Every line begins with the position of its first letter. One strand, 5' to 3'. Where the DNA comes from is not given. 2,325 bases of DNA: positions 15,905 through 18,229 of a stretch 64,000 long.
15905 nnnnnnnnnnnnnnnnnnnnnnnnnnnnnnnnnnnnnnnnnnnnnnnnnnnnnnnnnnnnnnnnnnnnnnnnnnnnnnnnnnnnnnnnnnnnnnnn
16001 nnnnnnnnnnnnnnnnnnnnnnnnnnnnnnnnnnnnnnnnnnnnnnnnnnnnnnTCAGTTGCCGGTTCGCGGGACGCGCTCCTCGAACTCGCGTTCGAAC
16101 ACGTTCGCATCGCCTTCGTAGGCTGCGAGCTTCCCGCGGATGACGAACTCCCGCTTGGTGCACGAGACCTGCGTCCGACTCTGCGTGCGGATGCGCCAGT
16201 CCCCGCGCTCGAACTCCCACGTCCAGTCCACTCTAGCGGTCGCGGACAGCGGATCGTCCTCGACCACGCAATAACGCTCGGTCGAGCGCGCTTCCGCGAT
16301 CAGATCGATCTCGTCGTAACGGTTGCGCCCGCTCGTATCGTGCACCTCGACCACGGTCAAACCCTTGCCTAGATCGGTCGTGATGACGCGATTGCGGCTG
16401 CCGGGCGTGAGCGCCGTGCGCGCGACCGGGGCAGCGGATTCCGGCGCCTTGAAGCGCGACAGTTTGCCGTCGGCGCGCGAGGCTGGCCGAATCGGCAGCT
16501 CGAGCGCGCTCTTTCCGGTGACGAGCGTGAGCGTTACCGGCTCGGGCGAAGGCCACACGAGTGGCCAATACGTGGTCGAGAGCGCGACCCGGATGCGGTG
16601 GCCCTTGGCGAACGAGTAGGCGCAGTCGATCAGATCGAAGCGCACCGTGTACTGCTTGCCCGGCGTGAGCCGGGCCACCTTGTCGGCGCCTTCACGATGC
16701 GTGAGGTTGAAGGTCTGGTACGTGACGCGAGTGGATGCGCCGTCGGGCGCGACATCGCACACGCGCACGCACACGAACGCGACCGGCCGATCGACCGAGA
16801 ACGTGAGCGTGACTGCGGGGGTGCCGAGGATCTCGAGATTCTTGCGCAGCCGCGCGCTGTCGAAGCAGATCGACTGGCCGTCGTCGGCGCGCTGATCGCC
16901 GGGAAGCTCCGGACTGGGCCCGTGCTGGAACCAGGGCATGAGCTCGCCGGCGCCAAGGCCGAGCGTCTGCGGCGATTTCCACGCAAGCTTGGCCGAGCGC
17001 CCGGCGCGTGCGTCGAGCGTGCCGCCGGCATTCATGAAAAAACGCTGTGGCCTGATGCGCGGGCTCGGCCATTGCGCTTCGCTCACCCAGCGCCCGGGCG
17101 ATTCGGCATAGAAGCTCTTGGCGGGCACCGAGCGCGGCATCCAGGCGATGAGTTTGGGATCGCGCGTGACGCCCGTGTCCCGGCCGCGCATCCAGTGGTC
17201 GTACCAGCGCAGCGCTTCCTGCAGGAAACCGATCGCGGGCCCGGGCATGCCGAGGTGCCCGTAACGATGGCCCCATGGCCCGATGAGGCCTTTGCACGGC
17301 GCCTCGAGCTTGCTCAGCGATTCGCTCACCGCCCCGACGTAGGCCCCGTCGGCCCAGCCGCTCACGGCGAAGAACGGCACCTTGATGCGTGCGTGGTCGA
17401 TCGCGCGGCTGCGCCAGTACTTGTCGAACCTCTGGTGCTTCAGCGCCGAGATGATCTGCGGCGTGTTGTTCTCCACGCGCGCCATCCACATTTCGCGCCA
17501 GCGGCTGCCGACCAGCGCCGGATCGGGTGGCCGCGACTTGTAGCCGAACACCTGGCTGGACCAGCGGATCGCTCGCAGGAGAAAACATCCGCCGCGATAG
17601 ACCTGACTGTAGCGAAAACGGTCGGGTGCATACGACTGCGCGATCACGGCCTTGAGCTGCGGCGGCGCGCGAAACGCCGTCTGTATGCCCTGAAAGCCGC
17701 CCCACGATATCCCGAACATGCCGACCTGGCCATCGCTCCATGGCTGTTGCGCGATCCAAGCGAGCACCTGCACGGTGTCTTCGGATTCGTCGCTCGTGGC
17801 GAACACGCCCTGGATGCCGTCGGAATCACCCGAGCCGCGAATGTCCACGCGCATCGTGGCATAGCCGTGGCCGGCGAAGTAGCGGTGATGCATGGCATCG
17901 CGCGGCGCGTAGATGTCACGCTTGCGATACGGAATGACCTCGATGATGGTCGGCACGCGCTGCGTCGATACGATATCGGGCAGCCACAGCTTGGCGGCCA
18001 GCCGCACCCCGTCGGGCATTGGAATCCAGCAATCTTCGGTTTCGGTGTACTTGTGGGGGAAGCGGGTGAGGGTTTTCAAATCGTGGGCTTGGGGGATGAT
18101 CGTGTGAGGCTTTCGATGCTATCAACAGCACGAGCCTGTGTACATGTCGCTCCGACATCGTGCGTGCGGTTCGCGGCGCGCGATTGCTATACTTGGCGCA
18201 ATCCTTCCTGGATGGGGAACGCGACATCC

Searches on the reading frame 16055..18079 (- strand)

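Call 3: search_protein_families(library=pfam, proteins=[window:16055-18079:-], max_evalue=0.1)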
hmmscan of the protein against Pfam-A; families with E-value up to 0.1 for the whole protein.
window:16055-18079:- (674 aa): 7 families
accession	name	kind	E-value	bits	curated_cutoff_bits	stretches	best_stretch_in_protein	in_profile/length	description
PF02129.25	Peptidase_S15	-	4.1e-56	191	23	1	23-272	1-261/262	X-Pro dipeptidyl-peptidase (S15 family)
PF08530.16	PepX_C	-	1.2e-37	130.4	22.5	1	303-524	2-200/217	X-Pro dipeptidyl-peptidase C-terminal non-catalytic domain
PF12146.15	Hydrolase_4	-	2.3e-09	37.4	27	1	66-149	25-108/239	Serine aminopeptidase, S33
PF00561.26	Abhydrolase_1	-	5.7e-06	26.6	25.8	1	68-150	23-102/245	alpha/beta hydrolase fold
PF06500.17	FrsA-like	-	0.00026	20.3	22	1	19-147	173-295/414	Esterase FrsA-like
PF00326.27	Peptidase_S9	-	0.0073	16.3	22.6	1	67-149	9-96/213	Prolyl oligopeptidase family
PF05448.18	AXE1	-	0.0086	15.3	21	1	24-88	66-122/321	Acetyl xylan esterase (AXE1)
